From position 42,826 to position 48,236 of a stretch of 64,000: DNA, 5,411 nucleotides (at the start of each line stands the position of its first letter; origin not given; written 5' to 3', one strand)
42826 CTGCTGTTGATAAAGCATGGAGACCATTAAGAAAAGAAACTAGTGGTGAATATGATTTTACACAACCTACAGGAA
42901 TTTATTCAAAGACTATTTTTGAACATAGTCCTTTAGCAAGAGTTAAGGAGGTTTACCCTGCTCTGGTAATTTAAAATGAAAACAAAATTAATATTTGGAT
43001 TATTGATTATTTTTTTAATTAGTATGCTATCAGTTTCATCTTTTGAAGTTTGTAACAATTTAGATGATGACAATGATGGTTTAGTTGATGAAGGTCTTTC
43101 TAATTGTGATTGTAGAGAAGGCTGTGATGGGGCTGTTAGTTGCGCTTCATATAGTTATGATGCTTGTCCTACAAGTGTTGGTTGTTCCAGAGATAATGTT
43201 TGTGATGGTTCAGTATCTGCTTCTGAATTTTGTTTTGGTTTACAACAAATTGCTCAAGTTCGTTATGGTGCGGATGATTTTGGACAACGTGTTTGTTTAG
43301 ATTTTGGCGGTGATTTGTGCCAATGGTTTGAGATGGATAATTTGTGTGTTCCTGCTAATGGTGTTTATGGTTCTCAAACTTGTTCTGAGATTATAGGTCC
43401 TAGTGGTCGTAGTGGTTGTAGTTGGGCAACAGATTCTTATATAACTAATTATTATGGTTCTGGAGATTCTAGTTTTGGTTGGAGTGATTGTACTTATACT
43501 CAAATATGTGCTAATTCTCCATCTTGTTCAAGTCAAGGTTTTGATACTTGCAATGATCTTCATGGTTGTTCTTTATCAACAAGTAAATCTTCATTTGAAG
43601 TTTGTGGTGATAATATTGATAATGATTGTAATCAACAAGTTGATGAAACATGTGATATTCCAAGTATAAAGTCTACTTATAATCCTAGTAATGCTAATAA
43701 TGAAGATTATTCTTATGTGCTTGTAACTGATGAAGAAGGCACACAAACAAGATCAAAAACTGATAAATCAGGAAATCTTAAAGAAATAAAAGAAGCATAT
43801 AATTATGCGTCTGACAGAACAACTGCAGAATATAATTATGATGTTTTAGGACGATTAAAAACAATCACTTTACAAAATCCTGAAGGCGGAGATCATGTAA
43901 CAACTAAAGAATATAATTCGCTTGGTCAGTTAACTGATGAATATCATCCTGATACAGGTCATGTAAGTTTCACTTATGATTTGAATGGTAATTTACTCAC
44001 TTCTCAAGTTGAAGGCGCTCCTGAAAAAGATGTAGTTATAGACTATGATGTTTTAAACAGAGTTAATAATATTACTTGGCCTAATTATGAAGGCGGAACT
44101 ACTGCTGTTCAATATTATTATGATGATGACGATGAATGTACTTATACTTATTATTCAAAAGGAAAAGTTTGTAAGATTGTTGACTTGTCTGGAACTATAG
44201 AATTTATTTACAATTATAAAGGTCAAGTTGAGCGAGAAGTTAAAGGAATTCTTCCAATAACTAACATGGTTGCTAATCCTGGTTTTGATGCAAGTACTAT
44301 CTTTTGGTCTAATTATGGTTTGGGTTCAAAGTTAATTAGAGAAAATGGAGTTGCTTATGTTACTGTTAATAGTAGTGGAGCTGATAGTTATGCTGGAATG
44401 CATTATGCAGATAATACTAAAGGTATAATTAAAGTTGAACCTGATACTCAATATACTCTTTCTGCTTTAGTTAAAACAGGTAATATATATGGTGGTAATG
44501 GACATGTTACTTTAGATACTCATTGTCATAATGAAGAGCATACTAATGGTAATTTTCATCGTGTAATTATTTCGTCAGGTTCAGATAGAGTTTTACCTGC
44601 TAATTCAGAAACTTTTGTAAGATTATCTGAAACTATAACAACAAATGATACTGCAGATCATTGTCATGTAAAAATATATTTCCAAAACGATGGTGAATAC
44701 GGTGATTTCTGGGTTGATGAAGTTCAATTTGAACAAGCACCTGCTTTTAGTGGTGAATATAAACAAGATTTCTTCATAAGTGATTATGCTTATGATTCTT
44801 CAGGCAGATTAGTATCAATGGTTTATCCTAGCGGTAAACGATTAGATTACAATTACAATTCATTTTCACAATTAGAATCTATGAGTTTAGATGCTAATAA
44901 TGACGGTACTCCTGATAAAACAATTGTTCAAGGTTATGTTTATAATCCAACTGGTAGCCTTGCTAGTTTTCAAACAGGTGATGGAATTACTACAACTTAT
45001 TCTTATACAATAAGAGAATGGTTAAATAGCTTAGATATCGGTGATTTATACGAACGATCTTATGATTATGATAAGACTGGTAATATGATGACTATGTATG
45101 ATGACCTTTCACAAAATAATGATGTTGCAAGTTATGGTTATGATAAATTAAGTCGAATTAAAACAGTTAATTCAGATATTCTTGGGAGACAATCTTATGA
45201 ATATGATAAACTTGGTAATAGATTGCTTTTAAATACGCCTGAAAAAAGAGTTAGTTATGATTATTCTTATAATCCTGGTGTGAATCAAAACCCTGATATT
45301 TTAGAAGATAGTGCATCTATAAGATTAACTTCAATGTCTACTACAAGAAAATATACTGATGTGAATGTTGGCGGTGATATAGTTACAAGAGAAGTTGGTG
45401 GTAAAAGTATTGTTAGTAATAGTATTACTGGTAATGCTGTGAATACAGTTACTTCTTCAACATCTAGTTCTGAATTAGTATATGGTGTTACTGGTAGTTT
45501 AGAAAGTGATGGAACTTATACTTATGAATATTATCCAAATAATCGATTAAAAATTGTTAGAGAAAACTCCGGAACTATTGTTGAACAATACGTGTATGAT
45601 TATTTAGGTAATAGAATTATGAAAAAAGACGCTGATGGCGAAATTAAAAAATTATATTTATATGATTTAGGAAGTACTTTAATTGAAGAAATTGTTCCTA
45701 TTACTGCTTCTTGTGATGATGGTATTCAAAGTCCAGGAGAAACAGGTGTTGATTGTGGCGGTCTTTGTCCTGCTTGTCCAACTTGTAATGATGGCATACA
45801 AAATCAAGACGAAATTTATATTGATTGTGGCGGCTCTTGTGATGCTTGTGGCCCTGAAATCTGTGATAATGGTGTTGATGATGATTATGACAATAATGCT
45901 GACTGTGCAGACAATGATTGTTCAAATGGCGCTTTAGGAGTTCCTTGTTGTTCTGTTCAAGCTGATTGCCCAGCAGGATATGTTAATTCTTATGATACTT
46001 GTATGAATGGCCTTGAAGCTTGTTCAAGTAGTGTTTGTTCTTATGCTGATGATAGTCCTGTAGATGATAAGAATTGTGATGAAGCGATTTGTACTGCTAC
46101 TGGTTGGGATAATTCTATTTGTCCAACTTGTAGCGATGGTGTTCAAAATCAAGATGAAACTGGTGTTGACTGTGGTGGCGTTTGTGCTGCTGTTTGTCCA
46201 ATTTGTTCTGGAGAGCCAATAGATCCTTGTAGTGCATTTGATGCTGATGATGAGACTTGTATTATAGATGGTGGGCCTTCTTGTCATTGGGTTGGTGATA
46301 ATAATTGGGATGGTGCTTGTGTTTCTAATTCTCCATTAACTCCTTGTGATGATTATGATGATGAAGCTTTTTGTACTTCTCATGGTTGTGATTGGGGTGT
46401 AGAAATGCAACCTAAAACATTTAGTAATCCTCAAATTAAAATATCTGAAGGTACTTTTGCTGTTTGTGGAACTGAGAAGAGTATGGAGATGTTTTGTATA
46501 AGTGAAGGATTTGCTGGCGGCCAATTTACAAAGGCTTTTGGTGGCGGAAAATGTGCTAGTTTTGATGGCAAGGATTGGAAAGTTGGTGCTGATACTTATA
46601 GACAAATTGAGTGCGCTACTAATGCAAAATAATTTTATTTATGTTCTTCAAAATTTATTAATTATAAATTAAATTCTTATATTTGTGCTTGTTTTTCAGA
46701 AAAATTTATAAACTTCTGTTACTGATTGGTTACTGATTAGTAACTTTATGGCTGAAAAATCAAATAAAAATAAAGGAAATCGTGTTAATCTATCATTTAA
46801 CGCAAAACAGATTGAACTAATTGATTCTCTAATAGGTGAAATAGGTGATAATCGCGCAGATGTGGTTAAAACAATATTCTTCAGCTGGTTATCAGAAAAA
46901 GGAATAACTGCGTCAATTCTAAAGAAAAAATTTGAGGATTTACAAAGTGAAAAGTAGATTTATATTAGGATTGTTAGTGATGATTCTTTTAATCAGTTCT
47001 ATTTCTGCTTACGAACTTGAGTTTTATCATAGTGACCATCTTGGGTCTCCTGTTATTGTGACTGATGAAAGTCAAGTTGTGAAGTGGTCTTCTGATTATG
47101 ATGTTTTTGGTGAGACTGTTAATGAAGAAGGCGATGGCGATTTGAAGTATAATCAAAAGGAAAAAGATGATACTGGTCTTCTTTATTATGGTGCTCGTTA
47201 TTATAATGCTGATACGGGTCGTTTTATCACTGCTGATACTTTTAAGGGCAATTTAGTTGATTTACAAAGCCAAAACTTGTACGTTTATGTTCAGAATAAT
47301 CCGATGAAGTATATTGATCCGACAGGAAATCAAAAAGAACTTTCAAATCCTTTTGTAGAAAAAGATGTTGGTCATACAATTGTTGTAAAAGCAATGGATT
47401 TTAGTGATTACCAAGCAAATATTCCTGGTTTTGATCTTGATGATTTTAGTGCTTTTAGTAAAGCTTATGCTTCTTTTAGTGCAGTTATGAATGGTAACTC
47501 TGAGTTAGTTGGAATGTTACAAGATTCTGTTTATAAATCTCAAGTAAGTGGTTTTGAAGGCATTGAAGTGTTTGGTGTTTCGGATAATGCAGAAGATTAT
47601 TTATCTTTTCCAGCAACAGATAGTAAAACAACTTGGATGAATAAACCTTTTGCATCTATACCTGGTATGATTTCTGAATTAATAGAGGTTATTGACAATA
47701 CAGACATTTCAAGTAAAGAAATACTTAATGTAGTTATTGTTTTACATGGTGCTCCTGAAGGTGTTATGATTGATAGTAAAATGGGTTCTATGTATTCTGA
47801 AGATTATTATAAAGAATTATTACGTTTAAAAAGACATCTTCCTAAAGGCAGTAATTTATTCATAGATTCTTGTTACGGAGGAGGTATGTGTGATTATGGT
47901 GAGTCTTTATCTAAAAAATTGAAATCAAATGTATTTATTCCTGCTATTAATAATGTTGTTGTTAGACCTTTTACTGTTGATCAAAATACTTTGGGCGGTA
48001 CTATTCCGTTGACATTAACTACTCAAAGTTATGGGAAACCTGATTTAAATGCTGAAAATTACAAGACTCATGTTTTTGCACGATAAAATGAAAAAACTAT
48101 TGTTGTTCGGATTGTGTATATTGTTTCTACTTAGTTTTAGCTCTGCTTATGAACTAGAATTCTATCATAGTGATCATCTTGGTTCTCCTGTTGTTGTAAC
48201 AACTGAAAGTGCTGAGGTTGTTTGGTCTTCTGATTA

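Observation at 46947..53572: Six tandem cassettes share a near-identical leader+Rhs core but carry six different peptidase-like tips, with no room for immunity genes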

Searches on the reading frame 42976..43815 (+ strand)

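Call 69: search_protein_families(library=pfam, proteins=[window:42976-43815:+], max_evalue=1)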
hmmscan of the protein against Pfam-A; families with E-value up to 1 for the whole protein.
seq(280 aa): 1 family
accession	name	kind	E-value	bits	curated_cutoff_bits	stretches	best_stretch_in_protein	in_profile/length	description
PF11617.13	Cu-binding_MopE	-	0.00015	22.3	27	1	207-224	14-30/30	Putative metal-binding motif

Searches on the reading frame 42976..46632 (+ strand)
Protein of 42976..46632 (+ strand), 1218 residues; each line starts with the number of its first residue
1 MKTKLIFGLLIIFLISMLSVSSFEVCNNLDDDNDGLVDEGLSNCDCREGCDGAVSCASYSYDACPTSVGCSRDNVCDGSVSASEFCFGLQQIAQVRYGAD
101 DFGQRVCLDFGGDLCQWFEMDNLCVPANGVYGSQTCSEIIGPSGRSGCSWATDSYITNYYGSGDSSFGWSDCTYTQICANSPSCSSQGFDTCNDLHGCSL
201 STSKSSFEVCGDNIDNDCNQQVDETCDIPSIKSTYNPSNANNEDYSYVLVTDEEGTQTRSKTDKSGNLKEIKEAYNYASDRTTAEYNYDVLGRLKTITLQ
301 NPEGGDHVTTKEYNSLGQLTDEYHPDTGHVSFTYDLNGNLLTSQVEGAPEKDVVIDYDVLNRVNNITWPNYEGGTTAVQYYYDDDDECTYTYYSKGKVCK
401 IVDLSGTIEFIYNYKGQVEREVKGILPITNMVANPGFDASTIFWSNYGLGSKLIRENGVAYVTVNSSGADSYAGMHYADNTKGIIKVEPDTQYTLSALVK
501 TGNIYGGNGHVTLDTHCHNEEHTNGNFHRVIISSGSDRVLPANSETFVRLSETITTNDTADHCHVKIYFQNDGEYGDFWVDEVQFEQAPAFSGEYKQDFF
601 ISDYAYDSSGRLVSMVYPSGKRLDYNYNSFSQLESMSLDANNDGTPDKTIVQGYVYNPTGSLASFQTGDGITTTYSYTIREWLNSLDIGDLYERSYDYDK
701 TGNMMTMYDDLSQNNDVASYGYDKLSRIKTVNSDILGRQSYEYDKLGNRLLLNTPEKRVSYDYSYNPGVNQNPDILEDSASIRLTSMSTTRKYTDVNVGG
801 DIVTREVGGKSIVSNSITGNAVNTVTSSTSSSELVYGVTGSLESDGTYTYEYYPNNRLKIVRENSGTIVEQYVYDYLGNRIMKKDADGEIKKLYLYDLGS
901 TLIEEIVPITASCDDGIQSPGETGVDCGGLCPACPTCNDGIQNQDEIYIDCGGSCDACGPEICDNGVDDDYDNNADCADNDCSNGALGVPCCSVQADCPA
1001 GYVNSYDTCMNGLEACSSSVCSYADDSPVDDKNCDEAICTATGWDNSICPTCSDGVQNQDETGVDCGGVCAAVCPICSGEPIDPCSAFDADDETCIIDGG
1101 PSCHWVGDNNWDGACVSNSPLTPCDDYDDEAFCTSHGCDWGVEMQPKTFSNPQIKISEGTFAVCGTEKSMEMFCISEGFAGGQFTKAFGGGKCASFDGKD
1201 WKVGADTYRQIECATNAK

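Call 3: search_protein_families(library=pfam, proteins=[window:42976-46632:+], max_evalue=0.1)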
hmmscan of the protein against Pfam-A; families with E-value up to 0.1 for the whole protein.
window:42976-46632:+ (1218 aa): 1 family
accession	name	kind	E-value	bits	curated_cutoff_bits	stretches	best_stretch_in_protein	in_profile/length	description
PF05593.20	RHS_repeat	-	2.6e-13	50.4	22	2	606-635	1-30/38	RHS Repeat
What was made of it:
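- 42976..46632 (+): YD-repeat shell protein of 1218 aa without the Rhs core/plug. It has a signal peptide, a Cys-rich N-terminal region, YD repeats with a CBM_4_9-like insert, a last hairpin (.....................) and then a Cys-rich tail of about 300 aa. RHS_repeat 50.4 bits (call 3).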

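Call 4: search_protein_families(library=ncbifam, proteins=[window:42976-46632:+], max_evalue=0.1)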
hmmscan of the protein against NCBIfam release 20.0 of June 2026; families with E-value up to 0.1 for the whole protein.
window:42976-46632:+ (1218 aa): 2 families
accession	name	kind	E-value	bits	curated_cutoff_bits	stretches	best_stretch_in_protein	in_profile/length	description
TIGR01643.1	YD_repeat_2x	repeat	2.5e-06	27.8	15.8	0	313-341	1-29/42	YD repeat-containing protein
NF033662.1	acid_disulf_rpt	repeat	0.0049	16.6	41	1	961-984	5-28/32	acidic double-disulfide repeat-containing protein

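Call 16: search_solved_structures(query=window:42976-46632:+, max_evalue=0.01, show_alignments=2)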
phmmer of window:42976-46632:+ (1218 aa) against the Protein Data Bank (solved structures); distinct sequences matched with E-value up to 0.01: 5.
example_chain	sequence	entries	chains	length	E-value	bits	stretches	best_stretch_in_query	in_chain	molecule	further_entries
8h8a_A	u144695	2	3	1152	3.5e-07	31.7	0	570-764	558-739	Putative Rhs-family protein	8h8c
8h8b_A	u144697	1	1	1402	9.9e-07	30.2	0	571-764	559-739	Putative Rhs-family protein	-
8cp6_B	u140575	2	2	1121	8.4e-06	27.1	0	603-751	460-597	Toxin protein Tse5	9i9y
7q97_A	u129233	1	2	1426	3.1e-05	25.3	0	601-769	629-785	Rhs family protein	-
7pq5_L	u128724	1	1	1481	0.0065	17.6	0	674-764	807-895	Tre23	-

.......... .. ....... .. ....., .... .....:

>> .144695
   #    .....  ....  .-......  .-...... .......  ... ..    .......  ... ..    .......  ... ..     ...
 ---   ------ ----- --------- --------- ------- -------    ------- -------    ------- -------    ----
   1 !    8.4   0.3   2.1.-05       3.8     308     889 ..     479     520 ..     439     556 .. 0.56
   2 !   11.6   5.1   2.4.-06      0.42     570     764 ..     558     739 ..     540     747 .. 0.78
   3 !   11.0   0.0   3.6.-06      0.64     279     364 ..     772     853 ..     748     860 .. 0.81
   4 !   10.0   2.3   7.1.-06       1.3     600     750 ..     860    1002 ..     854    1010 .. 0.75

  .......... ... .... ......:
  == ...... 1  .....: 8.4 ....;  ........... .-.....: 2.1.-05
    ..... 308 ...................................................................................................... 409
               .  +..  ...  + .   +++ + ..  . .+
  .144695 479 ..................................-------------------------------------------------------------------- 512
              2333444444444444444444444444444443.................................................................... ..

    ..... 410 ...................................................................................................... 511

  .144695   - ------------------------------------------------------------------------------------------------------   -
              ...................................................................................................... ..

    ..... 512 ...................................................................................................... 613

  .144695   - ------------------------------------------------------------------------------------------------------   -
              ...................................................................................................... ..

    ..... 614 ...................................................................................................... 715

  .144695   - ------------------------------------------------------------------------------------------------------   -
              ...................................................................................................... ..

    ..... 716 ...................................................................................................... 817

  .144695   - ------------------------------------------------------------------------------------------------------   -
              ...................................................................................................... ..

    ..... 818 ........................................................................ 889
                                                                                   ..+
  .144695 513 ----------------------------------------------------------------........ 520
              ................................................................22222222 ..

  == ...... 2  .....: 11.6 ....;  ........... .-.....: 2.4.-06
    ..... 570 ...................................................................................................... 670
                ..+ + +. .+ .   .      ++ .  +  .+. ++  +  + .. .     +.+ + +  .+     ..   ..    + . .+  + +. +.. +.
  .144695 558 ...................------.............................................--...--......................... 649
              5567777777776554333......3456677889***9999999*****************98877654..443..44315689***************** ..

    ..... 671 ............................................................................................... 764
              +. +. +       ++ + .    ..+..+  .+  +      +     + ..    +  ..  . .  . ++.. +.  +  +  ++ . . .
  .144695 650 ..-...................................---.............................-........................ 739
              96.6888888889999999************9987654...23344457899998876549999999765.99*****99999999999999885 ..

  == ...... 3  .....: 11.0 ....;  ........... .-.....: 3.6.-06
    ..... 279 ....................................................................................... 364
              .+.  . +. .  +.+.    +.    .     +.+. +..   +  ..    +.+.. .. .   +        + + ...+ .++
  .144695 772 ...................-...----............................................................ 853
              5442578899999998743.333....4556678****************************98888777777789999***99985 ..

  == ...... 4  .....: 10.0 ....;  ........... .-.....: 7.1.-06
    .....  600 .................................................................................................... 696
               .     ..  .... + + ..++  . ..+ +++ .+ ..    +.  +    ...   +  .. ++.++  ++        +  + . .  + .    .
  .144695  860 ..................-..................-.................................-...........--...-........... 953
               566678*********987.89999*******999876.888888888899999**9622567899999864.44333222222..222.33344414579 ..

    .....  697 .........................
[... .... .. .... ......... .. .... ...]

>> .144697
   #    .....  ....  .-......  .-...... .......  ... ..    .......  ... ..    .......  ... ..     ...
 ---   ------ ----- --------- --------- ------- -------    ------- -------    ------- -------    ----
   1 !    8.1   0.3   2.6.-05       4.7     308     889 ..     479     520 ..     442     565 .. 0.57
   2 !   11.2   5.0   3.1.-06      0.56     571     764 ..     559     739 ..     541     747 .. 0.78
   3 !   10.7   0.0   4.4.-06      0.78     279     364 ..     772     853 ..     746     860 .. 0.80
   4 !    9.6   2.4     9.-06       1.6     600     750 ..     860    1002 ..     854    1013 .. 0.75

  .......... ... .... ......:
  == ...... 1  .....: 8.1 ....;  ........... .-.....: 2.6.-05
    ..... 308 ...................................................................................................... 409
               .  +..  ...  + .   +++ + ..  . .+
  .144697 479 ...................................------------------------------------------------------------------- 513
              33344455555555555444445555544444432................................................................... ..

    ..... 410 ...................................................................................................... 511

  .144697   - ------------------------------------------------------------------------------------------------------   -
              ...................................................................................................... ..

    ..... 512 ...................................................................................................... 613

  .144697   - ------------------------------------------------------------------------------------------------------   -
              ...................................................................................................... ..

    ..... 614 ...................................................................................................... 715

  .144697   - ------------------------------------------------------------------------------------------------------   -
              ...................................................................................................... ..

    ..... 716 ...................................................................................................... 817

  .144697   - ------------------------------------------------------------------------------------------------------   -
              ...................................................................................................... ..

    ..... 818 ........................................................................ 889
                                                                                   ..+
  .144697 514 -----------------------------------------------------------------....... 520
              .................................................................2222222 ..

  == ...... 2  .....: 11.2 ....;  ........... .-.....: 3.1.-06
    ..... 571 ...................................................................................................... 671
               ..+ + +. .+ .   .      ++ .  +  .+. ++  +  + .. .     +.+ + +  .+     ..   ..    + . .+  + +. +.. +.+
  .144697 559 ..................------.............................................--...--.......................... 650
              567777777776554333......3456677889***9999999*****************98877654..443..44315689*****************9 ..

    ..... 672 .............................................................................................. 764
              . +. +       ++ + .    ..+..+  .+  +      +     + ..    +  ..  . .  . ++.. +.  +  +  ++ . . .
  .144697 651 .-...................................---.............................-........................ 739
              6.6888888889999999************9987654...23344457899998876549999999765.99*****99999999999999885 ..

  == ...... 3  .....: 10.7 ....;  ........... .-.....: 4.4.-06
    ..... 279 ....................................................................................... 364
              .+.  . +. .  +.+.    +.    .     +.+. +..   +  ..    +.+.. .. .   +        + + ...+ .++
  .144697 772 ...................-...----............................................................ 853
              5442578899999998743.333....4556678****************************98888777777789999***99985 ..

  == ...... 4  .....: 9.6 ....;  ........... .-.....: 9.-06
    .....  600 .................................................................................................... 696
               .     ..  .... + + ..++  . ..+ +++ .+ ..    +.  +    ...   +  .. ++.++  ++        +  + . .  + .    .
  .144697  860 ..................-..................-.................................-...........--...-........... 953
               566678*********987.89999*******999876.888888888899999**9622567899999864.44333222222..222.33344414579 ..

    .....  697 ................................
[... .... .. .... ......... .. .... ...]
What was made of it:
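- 42976..46632 (+): PDB hits to Rhs shells 8h8a, Tse5 and 7q97 (call 16).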

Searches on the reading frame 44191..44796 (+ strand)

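Call 69: search_protein_families(library=pfam, proteins=[window:44191-44796:+], max_evalue=1)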
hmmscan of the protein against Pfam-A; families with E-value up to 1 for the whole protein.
seq(202 aa): 2 families
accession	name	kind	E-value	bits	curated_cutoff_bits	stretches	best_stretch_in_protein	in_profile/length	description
PF02018.23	CBM_4_9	-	0.0015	19.3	25.9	1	25-162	2-129/136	Carbohydrate binding domain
PF06594.17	HCBP_related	-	0.072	13.5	21.4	1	149-180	4-32/42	Haemolysin-type calcium binding protein related domain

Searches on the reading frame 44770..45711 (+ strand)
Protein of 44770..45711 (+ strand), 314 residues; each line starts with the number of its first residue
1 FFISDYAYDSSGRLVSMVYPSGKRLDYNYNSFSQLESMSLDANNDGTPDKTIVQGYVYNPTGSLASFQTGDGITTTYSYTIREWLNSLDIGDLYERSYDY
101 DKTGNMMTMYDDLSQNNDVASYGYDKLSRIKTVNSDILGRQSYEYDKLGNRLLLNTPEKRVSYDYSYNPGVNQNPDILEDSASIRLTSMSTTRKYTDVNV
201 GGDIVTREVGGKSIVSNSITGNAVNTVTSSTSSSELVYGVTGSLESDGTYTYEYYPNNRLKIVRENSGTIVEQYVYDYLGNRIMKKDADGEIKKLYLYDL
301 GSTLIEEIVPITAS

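Call 53: find_homologous_proteins(query=window:44770-45711:+, max_evalue=0.00001)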
Query seq(314 aa) (314 aa): 1 proteins with E <= 0.00001 among 1820 candidates.
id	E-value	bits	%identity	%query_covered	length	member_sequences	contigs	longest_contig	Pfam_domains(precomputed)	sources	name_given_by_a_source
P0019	9.2e-7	47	29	93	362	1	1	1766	PF05593.20,PF25023.2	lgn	-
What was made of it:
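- Tried and rejected: With the shell C-terminal region: one weak hit (call 53).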

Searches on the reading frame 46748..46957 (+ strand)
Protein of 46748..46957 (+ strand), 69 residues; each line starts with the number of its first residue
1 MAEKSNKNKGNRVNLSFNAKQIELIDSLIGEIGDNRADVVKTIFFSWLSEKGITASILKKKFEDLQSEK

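Call 3: search_protein_families(library=pfam, proteins=[window:46748-46957:+], max_evalue=0.1)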
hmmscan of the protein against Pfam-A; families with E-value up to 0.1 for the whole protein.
window:46748-46957:+ (69 aa): 0 families

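Call 4: search_protein_families(library=ncbifam, proteins=[window:46748-46957:+], max_evalue=0.1)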
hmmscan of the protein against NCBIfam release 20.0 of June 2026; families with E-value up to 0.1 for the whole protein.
window:46748-46957:+ (69 aa): 1 family
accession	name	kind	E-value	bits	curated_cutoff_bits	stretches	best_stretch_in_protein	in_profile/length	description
NF047399.1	BrnA_antitoxin_add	equivalog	0.041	14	60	1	6-43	28-65/70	type II toxin-antitoxin system BrnA family antitoxin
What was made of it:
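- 46748..46957 (+): 69-aa ORF with a ribbon-helix-helix-like pattern. It overlaps the start of cassette A by 11 nt and is a likely transcription regulator of the array. The only family hit is weak: BrnA antitoxin at E 0.041 (call 4).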

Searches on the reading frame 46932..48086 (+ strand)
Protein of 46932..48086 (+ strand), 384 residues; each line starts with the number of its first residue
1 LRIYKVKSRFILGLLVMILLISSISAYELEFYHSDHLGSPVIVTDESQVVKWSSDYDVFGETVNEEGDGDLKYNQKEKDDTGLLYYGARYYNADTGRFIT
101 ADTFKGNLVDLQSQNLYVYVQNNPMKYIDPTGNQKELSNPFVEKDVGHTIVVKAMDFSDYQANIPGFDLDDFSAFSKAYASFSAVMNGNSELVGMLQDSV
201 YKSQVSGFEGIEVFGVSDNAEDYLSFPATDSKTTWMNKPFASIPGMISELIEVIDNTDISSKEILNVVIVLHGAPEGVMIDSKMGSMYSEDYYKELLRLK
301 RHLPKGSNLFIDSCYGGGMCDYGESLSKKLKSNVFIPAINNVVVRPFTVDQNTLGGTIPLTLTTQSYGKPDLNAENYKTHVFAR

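Call 3: search_protein_families(library=pfam, proteins=[window:46932-48086:+], max_evalue=0.1)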
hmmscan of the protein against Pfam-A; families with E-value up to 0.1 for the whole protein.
window:46932-48086:+ (384 aa): 1 family
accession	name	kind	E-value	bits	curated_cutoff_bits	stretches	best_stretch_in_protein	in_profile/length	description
PF03527.20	RHS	-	1.4e-08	34.8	27.9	1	31-65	3-37/38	RHS protein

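Call 4: search_protein_families(library=ncbifam, proteins=[window:46932-48086:+], max_evalue=0.1)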
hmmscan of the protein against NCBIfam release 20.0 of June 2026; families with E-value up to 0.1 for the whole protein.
window:46932-48086:+ (384 aa): 2 families
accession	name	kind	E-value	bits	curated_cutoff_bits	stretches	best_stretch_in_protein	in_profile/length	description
TIGR03696.1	Rhs_assc_core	domain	3.7e-20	72.2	32.5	1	56-132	1-75/76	RHS repeat-associated core domain-containing protein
NF041261.1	RHS_core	equivalog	1.1e-11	43.3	2000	1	25-132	1153-1260/1261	RHS element core protein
